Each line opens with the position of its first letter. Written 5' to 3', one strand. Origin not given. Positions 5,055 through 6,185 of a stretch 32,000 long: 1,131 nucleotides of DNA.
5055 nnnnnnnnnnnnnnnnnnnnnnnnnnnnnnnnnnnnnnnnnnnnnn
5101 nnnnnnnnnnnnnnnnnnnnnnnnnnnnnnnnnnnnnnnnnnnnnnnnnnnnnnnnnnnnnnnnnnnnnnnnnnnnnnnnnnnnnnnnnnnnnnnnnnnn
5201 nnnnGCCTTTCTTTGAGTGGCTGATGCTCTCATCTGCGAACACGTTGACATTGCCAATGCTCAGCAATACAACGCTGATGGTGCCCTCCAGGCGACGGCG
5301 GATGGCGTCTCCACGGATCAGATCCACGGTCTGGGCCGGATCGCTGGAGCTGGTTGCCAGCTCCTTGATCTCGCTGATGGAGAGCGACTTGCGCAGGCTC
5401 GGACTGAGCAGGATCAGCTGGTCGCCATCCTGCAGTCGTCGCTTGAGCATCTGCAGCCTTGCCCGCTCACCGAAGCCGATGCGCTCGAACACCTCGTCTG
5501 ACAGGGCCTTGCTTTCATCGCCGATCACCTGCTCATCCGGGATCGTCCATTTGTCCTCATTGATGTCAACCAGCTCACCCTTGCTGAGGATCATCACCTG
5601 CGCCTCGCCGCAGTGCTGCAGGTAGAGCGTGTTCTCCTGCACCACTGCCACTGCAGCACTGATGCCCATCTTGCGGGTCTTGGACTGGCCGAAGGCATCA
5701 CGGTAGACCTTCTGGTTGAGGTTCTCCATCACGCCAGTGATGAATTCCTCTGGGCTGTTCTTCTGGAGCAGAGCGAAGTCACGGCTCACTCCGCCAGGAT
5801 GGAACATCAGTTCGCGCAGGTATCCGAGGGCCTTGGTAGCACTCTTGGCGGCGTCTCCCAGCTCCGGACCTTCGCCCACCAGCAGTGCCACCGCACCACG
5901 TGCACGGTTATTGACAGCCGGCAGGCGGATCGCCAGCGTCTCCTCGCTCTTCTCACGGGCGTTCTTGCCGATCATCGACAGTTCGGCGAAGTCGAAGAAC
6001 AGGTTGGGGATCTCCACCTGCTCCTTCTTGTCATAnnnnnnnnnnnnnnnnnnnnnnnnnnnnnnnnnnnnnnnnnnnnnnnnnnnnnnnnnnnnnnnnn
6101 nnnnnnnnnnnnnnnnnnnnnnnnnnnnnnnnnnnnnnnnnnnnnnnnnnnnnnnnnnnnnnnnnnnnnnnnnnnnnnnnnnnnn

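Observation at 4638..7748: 1036-aa scaffold in which two kinase domains and a PP2C domain all appear catalytically dead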

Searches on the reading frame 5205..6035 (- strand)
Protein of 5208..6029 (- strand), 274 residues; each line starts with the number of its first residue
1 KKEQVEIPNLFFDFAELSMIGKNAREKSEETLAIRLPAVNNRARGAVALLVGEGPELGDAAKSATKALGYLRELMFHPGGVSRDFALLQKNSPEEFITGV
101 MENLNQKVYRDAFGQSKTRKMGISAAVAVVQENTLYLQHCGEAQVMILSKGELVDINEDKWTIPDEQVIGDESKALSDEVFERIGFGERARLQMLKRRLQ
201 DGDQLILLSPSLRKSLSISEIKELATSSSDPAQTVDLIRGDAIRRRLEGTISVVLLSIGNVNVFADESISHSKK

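Call 12: search_solved_structures(query=window:5208-6029:-, max_evalue=1, show_alignments=4)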
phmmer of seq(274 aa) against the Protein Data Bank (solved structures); distinct sequences matched with E-value up to 1: 10.
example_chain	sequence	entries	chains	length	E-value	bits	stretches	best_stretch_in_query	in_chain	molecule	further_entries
6ihv_A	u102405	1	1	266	0.012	18.5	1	87-230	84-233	Phosphorylated protein phosphatase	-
6ihw_A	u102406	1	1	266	0.021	17.7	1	87-229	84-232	Phosphorylated protein phosphatase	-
6ihl_A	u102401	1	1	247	0.021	17.7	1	87-229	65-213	Phosphorylated protein phosphatase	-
6ihu_A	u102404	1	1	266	0.021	17.7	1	87-229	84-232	Phosphorylated protein phosphatase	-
6ihs_A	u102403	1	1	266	0.026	17.4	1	87-229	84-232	Phosphorylated protein phosphatase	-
6ihr_A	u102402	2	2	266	0.026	17.4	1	87-229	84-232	Phosphorylated protein phosphatase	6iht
5f1m_A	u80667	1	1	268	0.027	17.4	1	87-229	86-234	Phosphorylated protein phosphatase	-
6jkv_A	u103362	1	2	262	0.31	13.9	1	103-236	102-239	PppA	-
1txo_A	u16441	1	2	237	0.56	13.1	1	120-223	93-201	Putative Bacterial Enzyme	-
2cm1_A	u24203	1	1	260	0.69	12.8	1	120-223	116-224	SERINE THREONINE PROTEIN PHOSPHATASE PSTP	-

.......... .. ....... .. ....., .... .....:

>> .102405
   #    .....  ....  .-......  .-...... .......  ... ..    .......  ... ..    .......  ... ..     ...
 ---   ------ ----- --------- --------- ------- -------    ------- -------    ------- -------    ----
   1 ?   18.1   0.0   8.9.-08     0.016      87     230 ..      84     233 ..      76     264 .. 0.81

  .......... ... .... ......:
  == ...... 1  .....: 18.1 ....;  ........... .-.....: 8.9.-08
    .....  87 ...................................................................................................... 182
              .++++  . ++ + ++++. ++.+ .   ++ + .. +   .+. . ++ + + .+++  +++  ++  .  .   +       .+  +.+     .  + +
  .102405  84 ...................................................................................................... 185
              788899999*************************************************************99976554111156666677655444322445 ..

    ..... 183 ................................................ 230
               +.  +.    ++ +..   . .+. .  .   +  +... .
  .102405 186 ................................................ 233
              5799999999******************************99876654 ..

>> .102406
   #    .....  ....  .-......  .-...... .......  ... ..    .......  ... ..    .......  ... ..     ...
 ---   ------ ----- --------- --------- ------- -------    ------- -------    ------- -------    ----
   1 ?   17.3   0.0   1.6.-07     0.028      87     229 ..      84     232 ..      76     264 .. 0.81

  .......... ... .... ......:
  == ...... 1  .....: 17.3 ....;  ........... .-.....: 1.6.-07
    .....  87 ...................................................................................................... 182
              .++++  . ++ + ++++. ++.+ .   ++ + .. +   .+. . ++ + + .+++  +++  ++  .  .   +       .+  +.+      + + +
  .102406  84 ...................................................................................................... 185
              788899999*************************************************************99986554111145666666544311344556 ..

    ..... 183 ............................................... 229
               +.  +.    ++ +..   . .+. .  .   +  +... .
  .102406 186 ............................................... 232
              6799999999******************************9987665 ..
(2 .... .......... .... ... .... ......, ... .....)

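Call 28: search_solved_structures(query=A2, max_evalue=1, show_alignments=4)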
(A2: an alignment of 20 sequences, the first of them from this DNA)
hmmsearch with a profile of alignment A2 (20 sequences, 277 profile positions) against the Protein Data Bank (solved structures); distinct sequences matched with E-value up to 1: 12.
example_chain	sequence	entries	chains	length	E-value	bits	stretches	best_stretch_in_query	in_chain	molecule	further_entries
6ihv_A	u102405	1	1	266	3e-07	33.4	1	91-228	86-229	Phosphorylated protein phosphatase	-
6ihl_A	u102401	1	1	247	3.1e-07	33.4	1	91-228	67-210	Phosphorylated protein phosphatase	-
6ihw_A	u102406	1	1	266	3.2e-07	33.3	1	91-228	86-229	Phosphorylated protein phosphatase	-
6ihu_A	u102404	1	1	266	3.2e-07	33.3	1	91-228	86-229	Phosphorylated protein phosphatase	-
6ihs_A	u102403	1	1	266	3.8e-07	33.1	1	91-228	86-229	Phosphorylated protein phosphatase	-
6ihr_A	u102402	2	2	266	3.8e-07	33.1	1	91-228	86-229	Phosphorylated protein phosphatase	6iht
5f1m_A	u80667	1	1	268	3.9e-07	33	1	91-228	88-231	Phosphorylated protein phosphatase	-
2pk0_A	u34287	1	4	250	0.0026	20.5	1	97-230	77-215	Serine/threonine protein phosphatase Stp1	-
2j82_A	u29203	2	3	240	0.024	17.3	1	88-219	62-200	PROTEIN SERINE-THREONINE PHOSPHATASE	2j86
5d2u_A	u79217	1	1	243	0.025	17.3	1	88-219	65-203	Protein serin-threonin phosphatase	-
5iti_A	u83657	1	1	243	0.025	17.3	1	88-219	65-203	Protein serin-threonin phosphatase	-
2y09_A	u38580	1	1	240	0.071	15.8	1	88-219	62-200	PROTEIN SERIN-THREONIN PHOSPHATASE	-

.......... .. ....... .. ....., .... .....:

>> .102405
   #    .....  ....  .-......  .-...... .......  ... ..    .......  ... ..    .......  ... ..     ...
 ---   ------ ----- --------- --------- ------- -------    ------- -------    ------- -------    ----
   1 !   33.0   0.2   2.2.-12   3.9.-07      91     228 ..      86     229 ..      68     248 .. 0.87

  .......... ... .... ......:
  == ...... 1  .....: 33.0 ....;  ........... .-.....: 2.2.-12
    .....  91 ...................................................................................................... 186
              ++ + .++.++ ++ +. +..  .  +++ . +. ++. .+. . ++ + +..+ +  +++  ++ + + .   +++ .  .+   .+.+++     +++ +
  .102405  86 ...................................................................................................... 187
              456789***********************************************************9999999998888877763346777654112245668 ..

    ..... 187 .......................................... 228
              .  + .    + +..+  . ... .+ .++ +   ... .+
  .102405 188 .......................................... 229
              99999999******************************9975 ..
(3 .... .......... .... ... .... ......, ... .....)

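Call 35: predict_structure(alignment_id=A2)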
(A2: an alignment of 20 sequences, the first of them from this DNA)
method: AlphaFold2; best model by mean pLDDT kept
length: 277 residues; sequences in the alignment: 20
mean_pLDDT: 70.1   pTM: 0.73
mean pLDDT of the five models: 70.1, 61.7, 61.4, 60.8, 59.1
residues with pLDDT >= 90: 77; 70-90: 96; 50-70: 37; < 50: 67
segments of 3 or more residues with pLDDT < 50: 1-35, 40-43, 250-277
pLDDT, mean of each block of 10 residues (from residue 1): 25 25 29 48 62 80 81 84 90 90 95 93 90 86 86 84 92 90 94 94 77 71 69 58 56 45 28 25
secondary structure, 60 per line:
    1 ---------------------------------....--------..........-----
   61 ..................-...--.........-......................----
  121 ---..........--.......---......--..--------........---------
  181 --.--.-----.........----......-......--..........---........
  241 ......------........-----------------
elements in order: E34-37 E46-55 H61-78 H85-93 H95-116 E124-133 E136-142 E146-151 E164-171 E192-200 E205-210 H212-217 H220-229 H233-246 E253-260
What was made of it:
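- In the isolated-domain model the first and last strands were low-confidence (call 35).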

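Call 39: fold_search(model_id=the predicted structure, library=pdb)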
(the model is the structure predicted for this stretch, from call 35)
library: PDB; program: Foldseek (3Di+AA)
matches with E <= 10: 736; with E <= 0.001: 104
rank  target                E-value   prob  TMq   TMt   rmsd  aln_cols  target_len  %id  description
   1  6jkv_B                8.6e-08  1.00  0.52  0.62  10.3       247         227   15  PppA, a key regulatory component of T6SS in Pseudomonas aeruginosa (released 2019-06-26)
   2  6jkv_A                1.3e-07  1.00  0.53  0.63  10.2       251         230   16  PppA, a key regulatory component of T6SS in Pseudomonas aeruginosa (released 2019-06-26)
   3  2y09                  1.5e-07  1.00  0.55  0.64   8.8       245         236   14  The cyanobacterial PP2C-like phosphatase tPphA requires three metals in the catalytic center for efficient catalysis (released 2011-02-09)
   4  6ihu                  2.3e-07  1.00  0.56  0.69   6.7       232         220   17  Crystal structure of bacterial serine phosphatase bearing R161A mutation (released 2019-08-07)
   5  6ihv                  2.9e-07  1.00  0.57  0.70   5.8       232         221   18  Crystal structure of bacterial serine phosphatase bearing R161E mutation (released 2019-08-07)
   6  2j86_B                3.7e-07  1.00  0.56  0.65  10.8       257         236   15  Structural analysis of the PP2C Family Phosphatase tPphA of Thermosynechococcus elongatus (released 2007-11-06)
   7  5iti                  3.7e-07  1.00  0.54  0.62  10.1       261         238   14  A cynobacterial PP2C (tPphA) structure (released 2016-05-04)
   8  2j82                  4.1e-07  1.00  0.56  0.69   9.5       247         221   14  Structural analysis of the PP2C Family Phosphatase tPphA from Thermosynechococcus elongatus (released 2007-11-06)
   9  2j86_A                4.7e-07  1.00  0.57  0.67   9.9       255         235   15  Structural analysis of the PP2C Family Phosphatase tPphA of Thermosynechococcus elongatus (released 2007-11-06)
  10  2pk0_A                6.3e-07  1.00  0.56  0.62  11.8       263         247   15  Structure of the S. agalactiae serine/threonine phosphatase at 2.65 resolution (released 2007-06-12)
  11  6ihl                  7.5e-07  1.00  0.57  0.63   9.0       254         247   16  Crystal structure of bacterial serine phosphatase (released 2019-08-07)
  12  2xzv                  1.0e-06  1.00  0.56  0.64  10.8       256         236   14  The cyanobacterial PP2C-like phosphatase tPphA requires three metals in the catalytic center for efficient catalysis (released 2011-02-09)
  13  5d2u                  1.2e-06  1.00  0.58  0.66   8.1       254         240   15  Crystal structure of tPphA Variant - H39A (released 2016-05-04)
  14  1txo_A                1.2e-06  1.00  0.55  0.64  11.1       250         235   17  Crystal structure of the Mycobacterium tuberculosis serine/threonine phosphatase PstP/Ppp at 1.95 A. (released 2004-11-23)
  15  6ihw                  1.9e-06  1.00  0.56  0.62  10.7       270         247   14  Crystal structure of bacterial serine phosphatase bearing R161K mutation (released 2019-08-07)
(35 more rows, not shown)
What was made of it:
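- On PPM/PP2C phosphatase: The 50 best Foldseek matches listed are all PP2C-fold phosphatases (call 39).
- Checked: The 50 best Foldseek matches listed for the AlphaFold model are all PP2C-fold phosphatases (call 39).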

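Call 53: search_protein_representatives(alignment_id=A2)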
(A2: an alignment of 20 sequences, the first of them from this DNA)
Query: 20 sequences, 277 profile positions. Proteins with E-value up to 0.001 (for the whole library): 1554; up to 1e-10: 24; up to 1e-30: 7. The best 150 are listed.
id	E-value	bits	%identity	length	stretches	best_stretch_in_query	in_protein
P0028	6.5e-142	488.3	-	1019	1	1-277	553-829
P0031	7.0e-93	327.5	-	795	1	1-191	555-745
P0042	1.4e-89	316.7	-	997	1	2-277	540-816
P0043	7.5e-85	301.1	-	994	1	1-277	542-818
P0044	2.0e-74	266.9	-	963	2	3-277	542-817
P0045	2.3e-73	263.5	-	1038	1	1-273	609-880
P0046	2.0e-37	145.6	-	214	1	193-277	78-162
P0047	5.2e-28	114.7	-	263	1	207-277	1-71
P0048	3.5e-25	105.4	-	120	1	215-277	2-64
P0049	2.9e-12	63.0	-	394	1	34-256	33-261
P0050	3.0e-12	63.0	-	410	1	98-240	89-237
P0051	3.2e-12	62.9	-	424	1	27-240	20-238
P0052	3.5e-12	62.8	-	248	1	85-258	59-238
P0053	4.2e-12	62.5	-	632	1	93-262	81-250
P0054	4.2e-12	62.5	-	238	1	93-260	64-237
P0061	6.3e-11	58.6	-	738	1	101-272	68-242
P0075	6.7e-10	55.3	-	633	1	26-262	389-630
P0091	2.5e-09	53.4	-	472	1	93-234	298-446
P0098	3.4e-09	53.0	-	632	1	90-257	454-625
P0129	2.6e-08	50.1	-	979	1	85-257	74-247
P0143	3.7e-08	49.6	-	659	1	98-244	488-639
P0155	5.9e-08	48.9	-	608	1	93-244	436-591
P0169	8.0e-08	48.5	-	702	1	93-272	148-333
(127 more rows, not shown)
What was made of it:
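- In 1.84 billion representatives the score drops from 263 to 63 bits between family members and ordinary PP2Cs (call 53).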

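Call 63: search_protein_families(library=pfam, proteins=[P0042, P0045], max_evalue=0.01)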
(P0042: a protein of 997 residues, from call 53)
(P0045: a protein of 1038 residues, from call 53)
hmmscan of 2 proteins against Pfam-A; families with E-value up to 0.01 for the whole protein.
P0042 (997 aa): 15 families
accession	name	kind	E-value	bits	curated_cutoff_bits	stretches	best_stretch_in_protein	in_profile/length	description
PF00069.31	Pkinase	-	7.4e-43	147.3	31.7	2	283-525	1-254/263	Protein kinase domain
PF07714.23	PK_Tyr_Ser-Thr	-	2.3e-26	93.1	23.1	2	284-524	2-250/258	Protein tyrosine and serine/threonine kinase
PF13414.12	TPR_11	-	2.4e-16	59.6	26.8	1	826-867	1-42/42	TPR repeat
PF00515.34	TPR_1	-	1.2e-14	53.8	27.8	3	921-954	1-34/34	Tetratricopeptide repeat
PF07719.23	TPR_2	-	1.4e-14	53.3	27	3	921-954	1-34/34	Tetratricopeptide repeat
PF13181.12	TPR_8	-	3.9e-12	45.7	25.7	1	922-954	2-34/34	Tetratricopeptide repeat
PF13428.12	TPR_14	-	1e-11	44.7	23.5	0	923-959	3-39/44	Tetratricopeptide repeat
PF13431.12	TPR_17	-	6.8e-09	35.8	24.4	1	842-872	2-32/34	Tetratricopeptide repeat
PF13432.12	TPR_16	-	2.1e-08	34.9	32.7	1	825-882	3-60/65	Tetratricopeptide repeat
PF14559.12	TPR_19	-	5.2e-07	30.3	25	1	832-881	4-53/68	Tetratricopeptide repeat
PF13424.12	TPR_12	-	4.7e-06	27.1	30.1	1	825-882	9-74/77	Tetratricopeptide repeat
PF13176.12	TPR_7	-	3e-05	24.2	27.9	0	927-954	5-34/36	Tetratricopeptide repeat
PF23914.1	TPR_CcmH_CycH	-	4e-05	23.9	42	0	859-954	56-154/158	Cytochrome c-type biogenesis protein H TPR domain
PF13174.12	TPR_6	-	0.00057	20.8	26.3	0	922-953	1-32/33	Tetratricopeptide repeat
PF13374.12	TPR_10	-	0.0035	17.7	27.5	0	825-848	8-31/42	Tetratricopeptide repeat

P0045 (1038 aa): 16 families
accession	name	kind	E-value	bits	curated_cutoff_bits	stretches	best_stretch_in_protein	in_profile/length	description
PF00069.31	Pkinase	-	3.5e-31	109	31.7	2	353-593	2-252/263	Protein kinase domain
PF07714.23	PK_Tyr_Ser-Thr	-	3e-20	73.1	23.1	1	353-559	2-217/258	Protein tyrosine and serine/threonine kinase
PF13432.12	TPR_16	-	1.5e-14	54.6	32.7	2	894-948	4-58/65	Tetratricopeptide repeat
PF00515.34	TPR_1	-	4.3e-12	45.7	27.8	2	990-1021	2-33/34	Tetratricopeptide repeat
PF14559.12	TPR_19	-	1.5e-11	44.8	25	1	897-940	1-44/68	Tetratricopeptide repeat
PF13428.12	TPR_14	-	9.1e-11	41.8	23.5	1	890-929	4-43/44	Tetratricopeptide repeat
PF13414.12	TPR_11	-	7.8e-08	32.3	26.8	1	897-935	4-42/42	TPR repeat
PF07719.23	TPR_2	-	5.6e-07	29.6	27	1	888-920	2-34/34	Tetratricopeptide repeat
PF13431.12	TPR_17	-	2.2e-06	27.9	24.4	1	909-941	1-33/34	Tetratricopeptide repeat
PF13181.12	TPR_8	-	3.4e-06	27.2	25.7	0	990-1021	2-33/34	Tetratricopeptide repeat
PF13424.12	TPR_12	-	3.4e-05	24.4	30.1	0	886-951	2-75/77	Tetratricopeptide repeat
PF13176.12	TPR_7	-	5.2e-05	23.5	27.9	0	898-918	10-32/36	Tetratricopeptide repeat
PF25063.1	ARM_TT21_C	-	0.00015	22.1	35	0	880-918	88-126/209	Tetratricopeptide repeat protein 21 C-terminal ARM domain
PF20308.4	TPR-S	-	0.0051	17.8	27.6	0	878-925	49-93/102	Tetratricopeptide Repeats-Sensor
PF12895.13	ANAPC3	-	0.0062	17.2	27.2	0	902-979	4-80/82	Anaphase-promoting complex, cyclosome, subunit 3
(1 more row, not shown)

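Call 76: search_protein_families(library=pfam, proteins=[P0075, P0098, P0143, P0155, P0091, P0129, P0061, P0169], max_evalue=0.0001)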
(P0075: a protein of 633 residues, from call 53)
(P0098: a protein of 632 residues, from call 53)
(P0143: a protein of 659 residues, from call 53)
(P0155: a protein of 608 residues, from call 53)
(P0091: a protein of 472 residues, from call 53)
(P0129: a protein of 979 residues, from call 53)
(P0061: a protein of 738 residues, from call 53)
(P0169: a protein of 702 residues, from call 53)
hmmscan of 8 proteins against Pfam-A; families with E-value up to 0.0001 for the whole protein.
P0075 (633 aa): 6 families
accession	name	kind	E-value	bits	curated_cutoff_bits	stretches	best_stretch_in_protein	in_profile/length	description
PF13672.11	PP2C_2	-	7.1e-18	65.3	24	1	407-589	20-182/209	Protein phosphatase 2C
PF00481.26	PP2C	-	5.9e-16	59.3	20.3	1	393-524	15-141/255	Protein phosphatase 2C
PF12773.13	DZR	-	5e-07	30.2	27.3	0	8-30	1-23/45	Double zinc ribbon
PF07228.17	SpoIIE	-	9.8e-07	29.3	25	1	553-625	105-189/192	Stage II sporulation protein E (SpoIIE)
PF13240.11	Zn_Ribbon_1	-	4e-06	26.9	25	1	7-29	1-23/23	zinc-ribbon domain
PF13248.11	Zn_ribbon_3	-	3.5e-05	23.6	27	0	7-27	4-24/26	zinc-ribbon domain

P0098 (632 aa): 5 families
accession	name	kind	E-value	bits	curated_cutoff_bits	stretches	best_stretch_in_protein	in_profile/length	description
PF00481.26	PP2C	-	1.1e-17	65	20.3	1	385-525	11-141/255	Protein phosphatase 2C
PF13672.11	PP2C_2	-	1.8e-13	50.9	24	1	409-592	26-184/209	Protein phosphatase 2C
PF13248.11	Zn_ribbon_3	-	3.4e-06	26.7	27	0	11-34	4-26/26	zinc-ribbon domain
PF07228.17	SpoIIE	-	1.6e-05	25.4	25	0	554-628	105-191/192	Stage II sporulation protein E (SpoIIE)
PF18912.6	DZR_2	-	2.2e-05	24.6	27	0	7-38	19-50/56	Double zinc ribbon domain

P0143 (659 aa): 3 families
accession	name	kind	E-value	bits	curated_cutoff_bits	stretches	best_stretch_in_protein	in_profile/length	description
PF00481.26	PP2C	-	6.8e-22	78.8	20.3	1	422-552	8-141/255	Protein phosphatase 2C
PF13672.11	PP2C_2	-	9.6e-18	64.9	24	1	446-620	22-186/209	Protein phosphatase 2C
PF07228.17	SpoIIE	-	1.9e-09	38.1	25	1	489-655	40-191/192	Stage II sporulation protein E (SpoIIE)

P0155 (608 aa): 5 families
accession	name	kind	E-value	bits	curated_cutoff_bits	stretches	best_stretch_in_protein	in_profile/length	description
PF00481.26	PP2C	-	2.7e-18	67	20.3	1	359-504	10-141/255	Protein phosphatase 2C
PF13672.11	PP2C_2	-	2.3e-13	50.6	24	1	362-572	10-186/209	Protein phosphatase 2C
PF07228.17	SpoIIE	-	6.4e-09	36.5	25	1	389-607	9-191/192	Stage II sporulation protein E (SpoIIE)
PF13240.11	Zn_Ribbon_1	-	1.4e-05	25.1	25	1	7-28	2-23/23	zinc-ribbon domain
PF12773.13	DZR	-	3.4e-05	24.4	27.3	0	7-29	1-23/45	Double zinc ribbon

P0091 (472 aa): 5 families
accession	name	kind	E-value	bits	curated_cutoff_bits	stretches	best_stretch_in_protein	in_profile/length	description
PF00481.26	PP2C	-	1.7e-15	57.8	20.3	1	239-462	13-254/255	Protein phosphatase 2C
PF13672.11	PP2C_2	-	8.1e-15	55.4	24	1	238-435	8-184/209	Protein phosphatase 2C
PF20042.4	DUF6444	-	3.9e-10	40.7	27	1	25-93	18-84/85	Family of unknown function (DUF6444)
PF07228.17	SpoIIE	-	3.5e-08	34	25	0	395-470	103-191/192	Stage II sporulation protein E (SpoIIE)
PF13005.12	zf-IS66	-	4.2e-06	27.5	27.3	1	110-155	2-46/46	zinc-finger binding domain of transposase IS66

P0129 (979 aa): 3 families
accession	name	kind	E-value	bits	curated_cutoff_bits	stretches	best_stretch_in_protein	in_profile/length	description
PF13672.11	PP2C_2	-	1.5e-17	64.3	24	1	43-218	21-183/209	Protein phosphatase 2C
PF00481.26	PP2C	-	5.1e-13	49.7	20.3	1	45-156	33-145/255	Protein phosphatase 2C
PF07228.17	SpoIIE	-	9.7e-09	35.9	25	1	47-250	5-191/192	Stage II sporulation protein E (SpoIIE)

P0061 (738 aa): 3 families
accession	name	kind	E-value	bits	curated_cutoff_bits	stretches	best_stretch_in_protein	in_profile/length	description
PF00481.26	PP2C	-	1.8e-17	64.3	20.3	1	16-127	26-141/255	Protein phosphatase 2C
PF13672.11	PP2C_2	-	2.8e-13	50.3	24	1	22-195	22-186/209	Protein phosphatase 2C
PF07228.17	SpoIIE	-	2.2e-10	41.3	25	1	29-224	9-185/192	Stage II sporulation protein E (SpoIIE)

P0169 (702 aa): 3 families
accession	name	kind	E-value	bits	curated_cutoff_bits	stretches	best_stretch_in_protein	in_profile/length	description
PF13672.11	PP2C_2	-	4.2e-18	66.1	24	1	68-287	25-187/209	Protein phosphatase 2C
PF00481.26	PP2C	-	4.1e-13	50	20.3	1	129-314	49-255/255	Protein phosphatase 2C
PF07228.17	SpoIIE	-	7.5e-09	36.2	25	1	245-320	103-190/192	Stage II sporulation protein E (SpoIIE)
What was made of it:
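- Tried and rejected: The eight long multi-domain proteins checked among the nearest PP2C relatives carry zinc ribbons or nothing else, and none is a kinase fusion (call 76).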

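Call 80: find_encoding_contigs(protein=P0042, flank=8000, max_places=2)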
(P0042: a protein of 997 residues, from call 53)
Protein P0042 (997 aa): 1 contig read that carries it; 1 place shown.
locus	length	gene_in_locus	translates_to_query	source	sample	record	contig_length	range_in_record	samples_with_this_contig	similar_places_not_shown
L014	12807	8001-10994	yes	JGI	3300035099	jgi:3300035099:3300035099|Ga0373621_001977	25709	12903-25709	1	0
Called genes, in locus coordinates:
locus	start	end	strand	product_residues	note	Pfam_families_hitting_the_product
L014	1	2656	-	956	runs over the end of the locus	-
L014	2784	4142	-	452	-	-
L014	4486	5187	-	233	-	-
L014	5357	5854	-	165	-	PF00885:DMRL_synthase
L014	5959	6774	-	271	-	PF00398:RrnaAD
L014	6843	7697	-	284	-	PF06725:3D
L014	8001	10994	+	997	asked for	PF00069:Pkinase (weak), PF07714:PK_Tyr_Ser-Thr (weak), PF00515:TPR_1 (faint), PF07719:TPR_2 (faint), PF13181:TPR_8 (faint), PF00069:Pkinase, PF07714:PK_Tyr_Ser-Thr, PF13414:TPR_11, +6 more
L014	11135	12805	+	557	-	?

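Call 81: find_encoding_contigs(protein=P0045, flank=8000, max_places=2)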
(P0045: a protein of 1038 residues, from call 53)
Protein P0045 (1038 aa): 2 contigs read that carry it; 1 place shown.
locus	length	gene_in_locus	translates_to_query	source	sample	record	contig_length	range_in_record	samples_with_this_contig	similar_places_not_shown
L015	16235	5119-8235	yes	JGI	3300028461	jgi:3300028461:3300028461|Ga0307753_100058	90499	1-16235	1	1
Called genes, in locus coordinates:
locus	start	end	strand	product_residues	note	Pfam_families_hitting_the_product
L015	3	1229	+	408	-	?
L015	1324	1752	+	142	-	-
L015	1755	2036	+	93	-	-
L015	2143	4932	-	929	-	PF01411:tRNA-synt_2c, PF07973:tRNA_SAD, PF02272:DHHA1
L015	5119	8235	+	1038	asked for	PF13181:TPR_8 (faint), PF00069:Pkinase, PF07714:PK_Tyr_Ser-Thr, PF13428:TPR_14 (faint), PF14559:TPR_19 (faint), PF07719:TPR_2 (faint), PF13414:TPR_11, PF13432:TPR_16, +2 more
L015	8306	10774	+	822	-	PF00488:MutS_V, PF20297:MSSS (weak), PF01713:Smr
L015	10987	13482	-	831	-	PF13927:Ig_3 (faint), PF00801:PKD, PF18911:PKD_4 (weak)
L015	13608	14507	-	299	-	PF00528:BPD_transp_1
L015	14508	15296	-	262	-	PF00005:ABC_tran, PF13304:AAA_21 (faint)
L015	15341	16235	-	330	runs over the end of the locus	PF12974:Phosphonate-bd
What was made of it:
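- Its divergent relatives are flanked by AlaRS, MutS2, DMRL synthase and an rRNA methylase (calls 80, 81).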
